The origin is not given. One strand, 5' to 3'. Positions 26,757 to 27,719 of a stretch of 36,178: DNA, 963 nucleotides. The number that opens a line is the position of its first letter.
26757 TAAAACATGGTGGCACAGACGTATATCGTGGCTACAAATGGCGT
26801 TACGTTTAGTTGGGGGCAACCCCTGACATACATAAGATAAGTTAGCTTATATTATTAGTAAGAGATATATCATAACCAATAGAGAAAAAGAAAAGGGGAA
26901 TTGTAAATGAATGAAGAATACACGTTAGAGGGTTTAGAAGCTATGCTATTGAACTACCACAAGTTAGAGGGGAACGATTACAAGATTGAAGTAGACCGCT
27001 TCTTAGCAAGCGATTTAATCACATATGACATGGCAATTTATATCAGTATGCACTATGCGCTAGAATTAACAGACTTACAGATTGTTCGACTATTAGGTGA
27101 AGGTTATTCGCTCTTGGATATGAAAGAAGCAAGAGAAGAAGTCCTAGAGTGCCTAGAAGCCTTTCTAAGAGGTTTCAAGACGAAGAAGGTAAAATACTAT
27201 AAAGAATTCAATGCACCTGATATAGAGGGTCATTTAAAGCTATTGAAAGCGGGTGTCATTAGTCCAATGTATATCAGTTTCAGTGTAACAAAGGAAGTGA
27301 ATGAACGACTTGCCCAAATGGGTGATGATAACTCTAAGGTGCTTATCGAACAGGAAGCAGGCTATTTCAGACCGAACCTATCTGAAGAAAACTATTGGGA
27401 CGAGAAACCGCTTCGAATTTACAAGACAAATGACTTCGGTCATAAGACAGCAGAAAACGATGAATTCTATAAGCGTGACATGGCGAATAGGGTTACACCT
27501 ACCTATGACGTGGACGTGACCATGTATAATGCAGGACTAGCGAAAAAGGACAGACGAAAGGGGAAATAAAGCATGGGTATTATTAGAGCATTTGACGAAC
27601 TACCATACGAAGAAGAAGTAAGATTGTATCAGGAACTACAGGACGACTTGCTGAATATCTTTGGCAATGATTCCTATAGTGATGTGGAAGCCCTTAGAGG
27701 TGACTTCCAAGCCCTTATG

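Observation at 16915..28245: A 65-bp late regulatory cassette is duplicated in inverted orientation, co-wiring the late operon with a convergent holin-like gene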

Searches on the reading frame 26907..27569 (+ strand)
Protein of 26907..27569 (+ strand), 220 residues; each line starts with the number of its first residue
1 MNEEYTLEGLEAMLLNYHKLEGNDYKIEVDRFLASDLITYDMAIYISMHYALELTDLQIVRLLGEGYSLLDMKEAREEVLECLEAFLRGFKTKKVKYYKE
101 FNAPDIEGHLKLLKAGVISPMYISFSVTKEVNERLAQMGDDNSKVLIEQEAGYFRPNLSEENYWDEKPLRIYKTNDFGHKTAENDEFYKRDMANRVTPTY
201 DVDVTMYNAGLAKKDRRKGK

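Call 6: search_protein_families(library=pfam, proteins=[window:26907-27569:+], max_evalue=0.01)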
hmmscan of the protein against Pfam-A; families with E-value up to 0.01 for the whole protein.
window:26907-27569:+ (220 aa): 0 families

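Call 7: search_protein_families(library=phrogs, proteins=[window:26907-27569:+], max_evalue=0.01)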
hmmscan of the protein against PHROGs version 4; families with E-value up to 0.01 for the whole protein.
window:26907-27569:+ (220 aa): 0 families

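Call 13: find_related_loci(query=window:26907-27569:+, collection=viral_contigs, flank=10000)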
Query window:26907-27569:+ (220 aa) in viral_contigs; peptide patterns used: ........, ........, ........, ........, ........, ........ (x = any residue, [..] = any of these).
5 stretches matched a pattern, but none encodes a relative of the query by tblastn (E <= 1e-3).

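Call 15: search_dna_similar(query=window:26907-27569:+, collection=phages, mode=protein, max_rows=25, max_evalue=0.001)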
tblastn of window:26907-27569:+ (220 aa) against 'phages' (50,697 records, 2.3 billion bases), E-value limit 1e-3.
Records with a match: 3; places in all: 3; records where one place covers at least 80% of the query: 1.
Best place of each record, by identity: <60% 3.
By first word of the organism name: Bacillus 3.
By host as written in the record: Bacillus cereus LH002 2; Bacillus sp. C30 1.
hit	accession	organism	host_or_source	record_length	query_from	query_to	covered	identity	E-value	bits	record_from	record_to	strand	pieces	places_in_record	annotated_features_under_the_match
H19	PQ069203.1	Bacillus phage C30-2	Bacillus sp. C30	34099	1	207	94%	28.1%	6e-8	58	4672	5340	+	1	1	record has no annotation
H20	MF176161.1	Bacillus phage Deep-Purple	Bacillus cereus LH002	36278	2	175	79%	29.7%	2e-9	63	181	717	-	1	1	hypothetical protein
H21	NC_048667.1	Bacillus phage Deep-Purple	Bacillus cereus LH002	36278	2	175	79%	29.7%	2e-9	63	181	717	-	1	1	hypothetical protein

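Call 35: search_protein_families(library=pfam, proteins=[window:26907-27569:+], max_evalue=10)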
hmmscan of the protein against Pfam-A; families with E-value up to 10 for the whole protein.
window:26907-27569:+ (220 aa): 0 families

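Call 36: search_protein_families(library=ncbifam, proteins=[window:26907-27569:+], max_evalue=10)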
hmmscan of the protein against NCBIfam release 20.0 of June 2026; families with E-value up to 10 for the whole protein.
window:26907-27569:+ (220 aa): 0 families

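Call 59: search_protein_families(library=phrogs, proteins=[window:26907-27569:+], max_evalue=10)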
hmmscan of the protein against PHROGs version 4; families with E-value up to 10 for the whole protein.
window:26907-27569:+ (220 aa): 1 family
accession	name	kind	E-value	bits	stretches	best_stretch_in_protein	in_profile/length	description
phrog_25626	-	unknown function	0.93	10.7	1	21-82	25-89/130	-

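Call 65: search_protein_representatives(protein=window:26907-27569:+)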
Query: 220 residues. Proteins with E-value up to 0.001 (for the whole library): 21; up to 1e-10: 1; up to 1e-30: 1. The best 21 are listed.
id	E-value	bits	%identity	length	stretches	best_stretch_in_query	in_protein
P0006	5.5e-142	486.9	100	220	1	1-220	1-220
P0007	9.6e-09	51.6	31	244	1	2-187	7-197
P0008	2.5e-08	50.3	34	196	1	1-197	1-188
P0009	3.9e-08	49.6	30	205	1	2-197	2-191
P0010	5.6e-08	49.1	29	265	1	18-197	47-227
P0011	1.1e-07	48.2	27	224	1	2-194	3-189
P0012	3.7e-07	46.4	27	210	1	3-196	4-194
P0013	4.6e-07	46.1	38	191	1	11-97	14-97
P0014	1.7e-06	44.3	29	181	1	28-196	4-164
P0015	3.0e-06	43.4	28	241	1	24-175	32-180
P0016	3.6e-06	43.2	30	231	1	5-202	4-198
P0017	3.7e-06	43.2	27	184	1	1-142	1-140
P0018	3.8e-06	43.1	27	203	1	4-197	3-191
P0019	6.2e-06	42.4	28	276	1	27-204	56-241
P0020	8.2e-06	42.0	34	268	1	24-147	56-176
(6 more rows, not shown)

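Call 67: search_solved_structures(query=A1, max_evalue=10, show_alignments=2)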
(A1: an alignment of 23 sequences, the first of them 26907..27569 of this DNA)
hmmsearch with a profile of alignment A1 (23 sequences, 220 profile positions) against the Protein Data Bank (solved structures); distinct sequences matched with E-value up to 10: 5.
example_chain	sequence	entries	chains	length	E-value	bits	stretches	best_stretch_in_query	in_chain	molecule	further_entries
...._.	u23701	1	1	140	0.16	14.7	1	175-208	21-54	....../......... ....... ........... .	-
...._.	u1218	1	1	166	0.18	14.6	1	177-208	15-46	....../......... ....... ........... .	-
1rp3_A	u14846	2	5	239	0.4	13.4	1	38-82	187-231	RNA polymerase sigma factor SIGMA-28 (FliA) | RNA polymerase sigma factor FliA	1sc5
9wsf_A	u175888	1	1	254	0.4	13.4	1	38-91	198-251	RNA polymerase sigma factor FliA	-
9wsm_F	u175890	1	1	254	0.54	13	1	38-86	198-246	RNA polymerase sigma factor FliA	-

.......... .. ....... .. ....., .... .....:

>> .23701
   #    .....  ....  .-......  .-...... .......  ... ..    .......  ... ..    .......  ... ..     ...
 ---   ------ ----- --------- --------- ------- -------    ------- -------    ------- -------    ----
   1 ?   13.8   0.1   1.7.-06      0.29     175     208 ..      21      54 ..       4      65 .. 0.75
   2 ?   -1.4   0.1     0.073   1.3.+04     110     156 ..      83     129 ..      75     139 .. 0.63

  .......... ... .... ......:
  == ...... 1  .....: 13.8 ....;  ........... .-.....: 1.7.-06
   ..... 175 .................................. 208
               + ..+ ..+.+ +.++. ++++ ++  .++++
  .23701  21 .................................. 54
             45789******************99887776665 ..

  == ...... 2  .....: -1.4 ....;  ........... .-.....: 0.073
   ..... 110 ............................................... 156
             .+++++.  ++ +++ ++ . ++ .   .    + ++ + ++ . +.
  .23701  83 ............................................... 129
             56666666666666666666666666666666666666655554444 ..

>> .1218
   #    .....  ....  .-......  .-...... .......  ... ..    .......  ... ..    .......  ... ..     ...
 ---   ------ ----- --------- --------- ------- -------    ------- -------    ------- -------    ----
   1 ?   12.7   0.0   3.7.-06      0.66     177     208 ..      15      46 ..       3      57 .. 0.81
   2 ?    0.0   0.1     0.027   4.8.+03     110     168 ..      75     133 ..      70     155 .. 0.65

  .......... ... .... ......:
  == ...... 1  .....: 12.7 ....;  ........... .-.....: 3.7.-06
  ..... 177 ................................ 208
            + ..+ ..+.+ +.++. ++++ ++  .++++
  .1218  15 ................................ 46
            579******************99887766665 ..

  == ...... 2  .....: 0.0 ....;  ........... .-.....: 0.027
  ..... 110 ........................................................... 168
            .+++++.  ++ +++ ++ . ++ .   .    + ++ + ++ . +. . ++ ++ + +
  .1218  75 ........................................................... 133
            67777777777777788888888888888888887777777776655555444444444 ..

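Call 68: search_protein_families(library=pfam, alignment_id=A1, max_evalue=1)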
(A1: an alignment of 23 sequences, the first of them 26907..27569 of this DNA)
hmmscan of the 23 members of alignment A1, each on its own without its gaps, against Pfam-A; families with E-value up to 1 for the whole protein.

A. member 1, window:26907-27569:+ (220 aa): 0 families

B. families by the number of members that match (of 23 scanned): 22 families
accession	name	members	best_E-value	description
PF08281.18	Sigma70_r4_2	2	0.041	Sigma-70, region 4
PF04545.22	Sigma70_r4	1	0.0016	Sigma-70, region 4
PF05712.18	MRG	1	0.004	MRG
PF23075.1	zf-C2H2_ZNF462_11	1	0.013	Zinc finger protein 462, C2H2 zinc finger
PF03394.18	Pox_E8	1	0.018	Poxvirus E8 protein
PF01476.26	LysM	1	0.021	LysM domain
PF09987.14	DUF2226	1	0.024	Uncharacterized protein conserved in archaea (DUF2226)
PF18501.6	REC1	1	0.034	Alpha helical recognition lobe domain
PF05822.18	UMPH-1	1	0.039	Pyrimidine 5'-nucleotidase (UMPH-1)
PF04659.18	Arch_fla_DE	1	0.069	Archaeal flagella protein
PF22099.1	MRS2-like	1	0.085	Magnesium transporter MRS2-like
PF12866.13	DUF3823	1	0.096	Protein of unknown function (DUF3823) N-terminal domain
PF11479.13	Suppressor_P21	1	0.1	RNA silencing suppressor P21 C-terminal domain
PF10437.14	Lip_prot_lig_C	1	0.11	Bacterial lipoate protein ligase C-terminus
PF10755.14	DUF2585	1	0.11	Protein of unknown function (DUF2585)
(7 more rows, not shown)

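Call 83: find_encoding_contigs(protein=P0008, flank=10000, max_places=2)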
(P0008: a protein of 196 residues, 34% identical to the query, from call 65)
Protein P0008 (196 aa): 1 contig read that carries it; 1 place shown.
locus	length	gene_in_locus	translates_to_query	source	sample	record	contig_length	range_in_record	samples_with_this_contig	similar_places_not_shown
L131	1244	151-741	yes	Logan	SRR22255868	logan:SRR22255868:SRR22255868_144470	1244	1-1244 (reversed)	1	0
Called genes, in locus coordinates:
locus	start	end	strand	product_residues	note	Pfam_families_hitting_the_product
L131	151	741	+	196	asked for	-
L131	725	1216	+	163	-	-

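Call 84: find_encoding_contigs(protein=P0007, flank=10000, max_places=2)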
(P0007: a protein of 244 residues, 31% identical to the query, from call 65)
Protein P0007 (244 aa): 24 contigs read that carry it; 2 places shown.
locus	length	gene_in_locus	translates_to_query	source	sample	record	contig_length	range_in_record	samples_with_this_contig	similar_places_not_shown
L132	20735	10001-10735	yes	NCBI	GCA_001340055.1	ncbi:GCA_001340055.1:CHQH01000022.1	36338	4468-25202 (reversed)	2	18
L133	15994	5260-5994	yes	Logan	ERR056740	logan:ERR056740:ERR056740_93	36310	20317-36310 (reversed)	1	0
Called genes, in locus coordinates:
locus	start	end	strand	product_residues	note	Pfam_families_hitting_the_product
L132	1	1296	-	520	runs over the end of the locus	PF05133:SPP1_portal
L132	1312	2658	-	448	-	PF04466:Terminase_3, PF17288:Terminase_3C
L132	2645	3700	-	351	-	PF03592:Terminase_2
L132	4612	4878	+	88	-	-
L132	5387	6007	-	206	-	PF13411:MerR_1 (weak), PF13152:DUF3967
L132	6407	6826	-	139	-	-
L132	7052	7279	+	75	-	PF01381:HTH_3 (weak)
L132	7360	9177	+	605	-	-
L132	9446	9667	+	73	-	-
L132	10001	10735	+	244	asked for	-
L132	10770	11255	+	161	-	-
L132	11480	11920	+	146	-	-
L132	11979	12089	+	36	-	-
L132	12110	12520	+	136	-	-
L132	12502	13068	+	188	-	-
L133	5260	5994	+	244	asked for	-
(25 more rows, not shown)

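Call 87: predict_structure(alignment_id=A2)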
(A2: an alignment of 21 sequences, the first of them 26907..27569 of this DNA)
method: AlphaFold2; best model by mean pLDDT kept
length: 220 residues; sequences in the alignment: 21
mean_pLDDT: 82.9   pTM: 0.65
mean pLDDT of the five models: 82.9, 82.0, 81.6, 81.5, 79.2
residues with pLDDT >= 90: 131; 70-90: 41; 50-70: 15; < 50: 33
segments of 3 or more residues with pLDDT < 50: 153-169, 206-208, 213-220
pLDDT, mean of each block of 10 residues (from residue 1): 78 96 94 97 98 97 94 98 97 91 93 95 94 95 84 46 44 78 85 75 49 47
secondary structure, 60 per line:
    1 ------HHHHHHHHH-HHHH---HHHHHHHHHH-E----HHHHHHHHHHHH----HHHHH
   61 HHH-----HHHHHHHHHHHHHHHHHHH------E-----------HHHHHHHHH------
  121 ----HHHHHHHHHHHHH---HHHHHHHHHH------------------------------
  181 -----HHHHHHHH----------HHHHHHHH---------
elements in order: H7-15 H17-20 H24-33 H40-51 H56-63 H69-87 H106-114 H125-137 H141-150 H186-193 H204-211

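Call 90: fold_search(model_id=the predicted structure, library=pdb)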
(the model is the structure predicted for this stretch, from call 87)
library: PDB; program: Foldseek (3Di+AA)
matches with E <= 10: 53; with E <= 0.001: 0
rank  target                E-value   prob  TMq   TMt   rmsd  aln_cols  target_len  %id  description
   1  6q8f_A                1.2e+00  0.06  0.14  0.15  16.7       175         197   15  Nterminal domain of human SMU1 (released 2019-05-22)
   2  8gy1                  1.5e+00  0.08  0.17  0.20  17.5       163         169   12  Crystal structure of Ag+ binding to Dendrorhynchus zhejiangensis ferritin (released 2023-03-29)
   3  6q8f_B                1.6e+00  0.04  0.14  0.15  17.0       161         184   17  Nterminal domain of human SMU1 (released 2019-05-22)
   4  5gou_M                2.8e+00  0.06  0.17  0.23  18.4       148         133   17  Structure of a 16-mer protein nanocage fabricated from its 24-mer analogue by subunit interface redesign (released 2017-02-22)
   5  8vil_B                2.9e+00  0.04  0.15  0.09  15.5       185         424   12  EgtB-IV from Crocosphaera subtropica, an ergothioneine-biosynthetic type IV sulfoxide synthase in complex with N,N-dim (released 2024-08-07)
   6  5gou_P                4.0e+00  0.05  0.16  0.21  15.1       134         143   14  Structure of a 16-mer protein nanocage fabricated from its 24-mer analogue by subunit interface redesign (released 2017-02-22)
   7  3v5y_B                4.0e+00  0.03  0.12  0.16  15.7       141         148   16  Structure of FBXL5 hemerythrin domain, P2(1) cell (released 2012-01-25)
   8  3v5y_D                4.3e+00  0.03  0.14  0.15  15.8       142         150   15  Structure of FBXL5 hemerythrin domain, P2(1) cell (released 2012-01-25)
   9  2hi0_A                5.0e+00  0.04  0.16  0.15  15.2       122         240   16  Crystal structure of putative phosphoglycolate phosphatase (YP_619066.1) from Lactobacillus delbrueckii subsp. bulgari (released 2006-08-15)
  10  4fc4_B                5.0e+00  0.01  0.11  0.10  16.0       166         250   16  FNT family ion channel (released 2012-11-21)
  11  6iaf                  5.3e+00  0.04  0.16  0.20  15.1       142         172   16  Fifteen minutes iron loaded Rana Catesbeiana H' ferritin variant H54N (released 2019-05-22)
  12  8h8n                  5.5e+00  0.03  0.18  0.21  15.7       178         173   12  Crystal structure of apo-R52Y/E56Y/R59Y/E63Y-rHLFr (released 2023-10-04)
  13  9ohc                  5.8e+00  0.01  0.15  0.03  15.4       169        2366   18  CryoEM structure of Toxin B (TcdB) from clostridioides difficile complexed with taurochenodeoxycholic acid (TCDCA) (released 2026-03-11)
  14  1lkv                  6.2e+00  0.05  0.17  0.17  10.0       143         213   11  Crystal Structure of the Middle and C-terminal Domains of the Flagellar Rotor Protein FliG (released 2002-07-10)
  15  2v2m                  6.2e+00  0.03  0.18  0.22  15.7       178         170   11  Mutant (E53,56,57,60Q) recombinant horse spleen apoferritin cocrystallized with haemin in basic conditions (released 2008-06-24)
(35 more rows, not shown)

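Call 91: fold_search(model_id=the predicted structure, library=viral)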
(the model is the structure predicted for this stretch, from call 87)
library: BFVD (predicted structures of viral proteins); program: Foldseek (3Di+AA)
matches with E <= 10: 87; with E <= 0.001: 1
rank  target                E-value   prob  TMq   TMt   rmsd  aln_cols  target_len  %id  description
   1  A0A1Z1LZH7            1.9e-04  1.00  0.23  0.28  19.2       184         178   23  Uncharacterized protein [Bacillus phage Deep-Purple]
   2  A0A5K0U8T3            1.5e+00  0.02  0.12  0.07  24.3       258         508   13  Flap endonuclease-1 [Yasminevirus sp. GU-2018]
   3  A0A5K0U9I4            1.8e+00  0.05  0.17  0.10  22.4       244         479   14  Uncharacterized protein [Yasminevirus sp. GU-2018]
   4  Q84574                2.0e+00  0.06  0.14  0.05  18.8       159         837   14  Uncharacterized protein [Paramecium bursaria Chlorella virus 1]
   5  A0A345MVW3            2.2e+00  0.11  0.13  0.08  12.5        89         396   20  (no name in the UniProt tables at hand)
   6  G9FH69                2.5e+00  0.03  0.14  0.17  22.2       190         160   16  Uncharacterized protein [Rhodococcus phage REQ3]
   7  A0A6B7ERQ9            2.5e+00  0.03  0.15  0.13  21.4       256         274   12  (no name in the UniProt tables at hand)
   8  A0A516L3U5            2.6e+00  0.03  0.16  0.18  15.6       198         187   15  (no name in the UniProt tables at hand)
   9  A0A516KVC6            3.0e+00  0.02  0.13  0.14  19.1       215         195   12  (no name in the UniProt tables at hand)
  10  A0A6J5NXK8            3.2e+00  0.02  0.11  0.08  21.3       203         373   12  Uncharacterized protein (Fragment) [uncultured Caudovirales phage]
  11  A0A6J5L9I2            3.7e+00  0.08  0.19  0.32  16.5       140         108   13  Uncharacterized protein [uncultured Caudovirales phage]
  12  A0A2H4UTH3            3.7e+00  0.04  0.17  0.12  22.3       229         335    8  Uncharacterized protein [Bodo saltans virus]
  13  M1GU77                4.2e+00  0.04  0.12  0.22  13.2       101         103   12  Valyl tRNA synthetase modifier [Salmonella phage S16]
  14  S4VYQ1                4.2e+00  0.03  0.16  0.14  25.6       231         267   14  Uncharacterized protein [Pandoravirus dulcis]
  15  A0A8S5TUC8            4.2e+00  0.02  0.14  0.07  26.8       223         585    9  Tape measure protein (Fragment) [Siphoviridae sp. ctWT735]
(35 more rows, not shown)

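Call 107: list_cluster_members(proteins=[P0001, window:26907-27569:+, window:26246-26809:+, window:25772-26230:+])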
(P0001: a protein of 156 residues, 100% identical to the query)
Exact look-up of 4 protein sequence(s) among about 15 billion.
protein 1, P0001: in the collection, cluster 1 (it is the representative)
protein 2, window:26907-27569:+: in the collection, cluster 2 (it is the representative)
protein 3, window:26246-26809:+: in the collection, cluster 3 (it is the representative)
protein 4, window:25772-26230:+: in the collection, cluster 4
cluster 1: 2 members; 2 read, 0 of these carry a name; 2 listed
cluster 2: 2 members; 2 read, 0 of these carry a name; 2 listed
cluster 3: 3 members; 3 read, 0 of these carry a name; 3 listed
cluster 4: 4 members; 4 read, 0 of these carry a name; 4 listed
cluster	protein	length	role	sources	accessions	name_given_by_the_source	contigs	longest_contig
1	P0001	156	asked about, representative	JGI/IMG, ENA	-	-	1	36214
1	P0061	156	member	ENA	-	-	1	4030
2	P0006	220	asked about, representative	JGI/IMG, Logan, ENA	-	-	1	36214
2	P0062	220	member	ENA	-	-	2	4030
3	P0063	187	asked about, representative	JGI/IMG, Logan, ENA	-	-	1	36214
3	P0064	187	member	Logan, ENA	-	-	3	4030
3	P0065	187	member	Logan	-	-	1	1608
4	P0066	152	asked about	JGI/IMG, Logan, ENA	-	-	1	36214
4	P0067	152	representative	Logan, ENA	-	-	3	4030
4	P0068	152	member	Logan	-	-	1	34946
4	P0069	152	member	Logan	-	-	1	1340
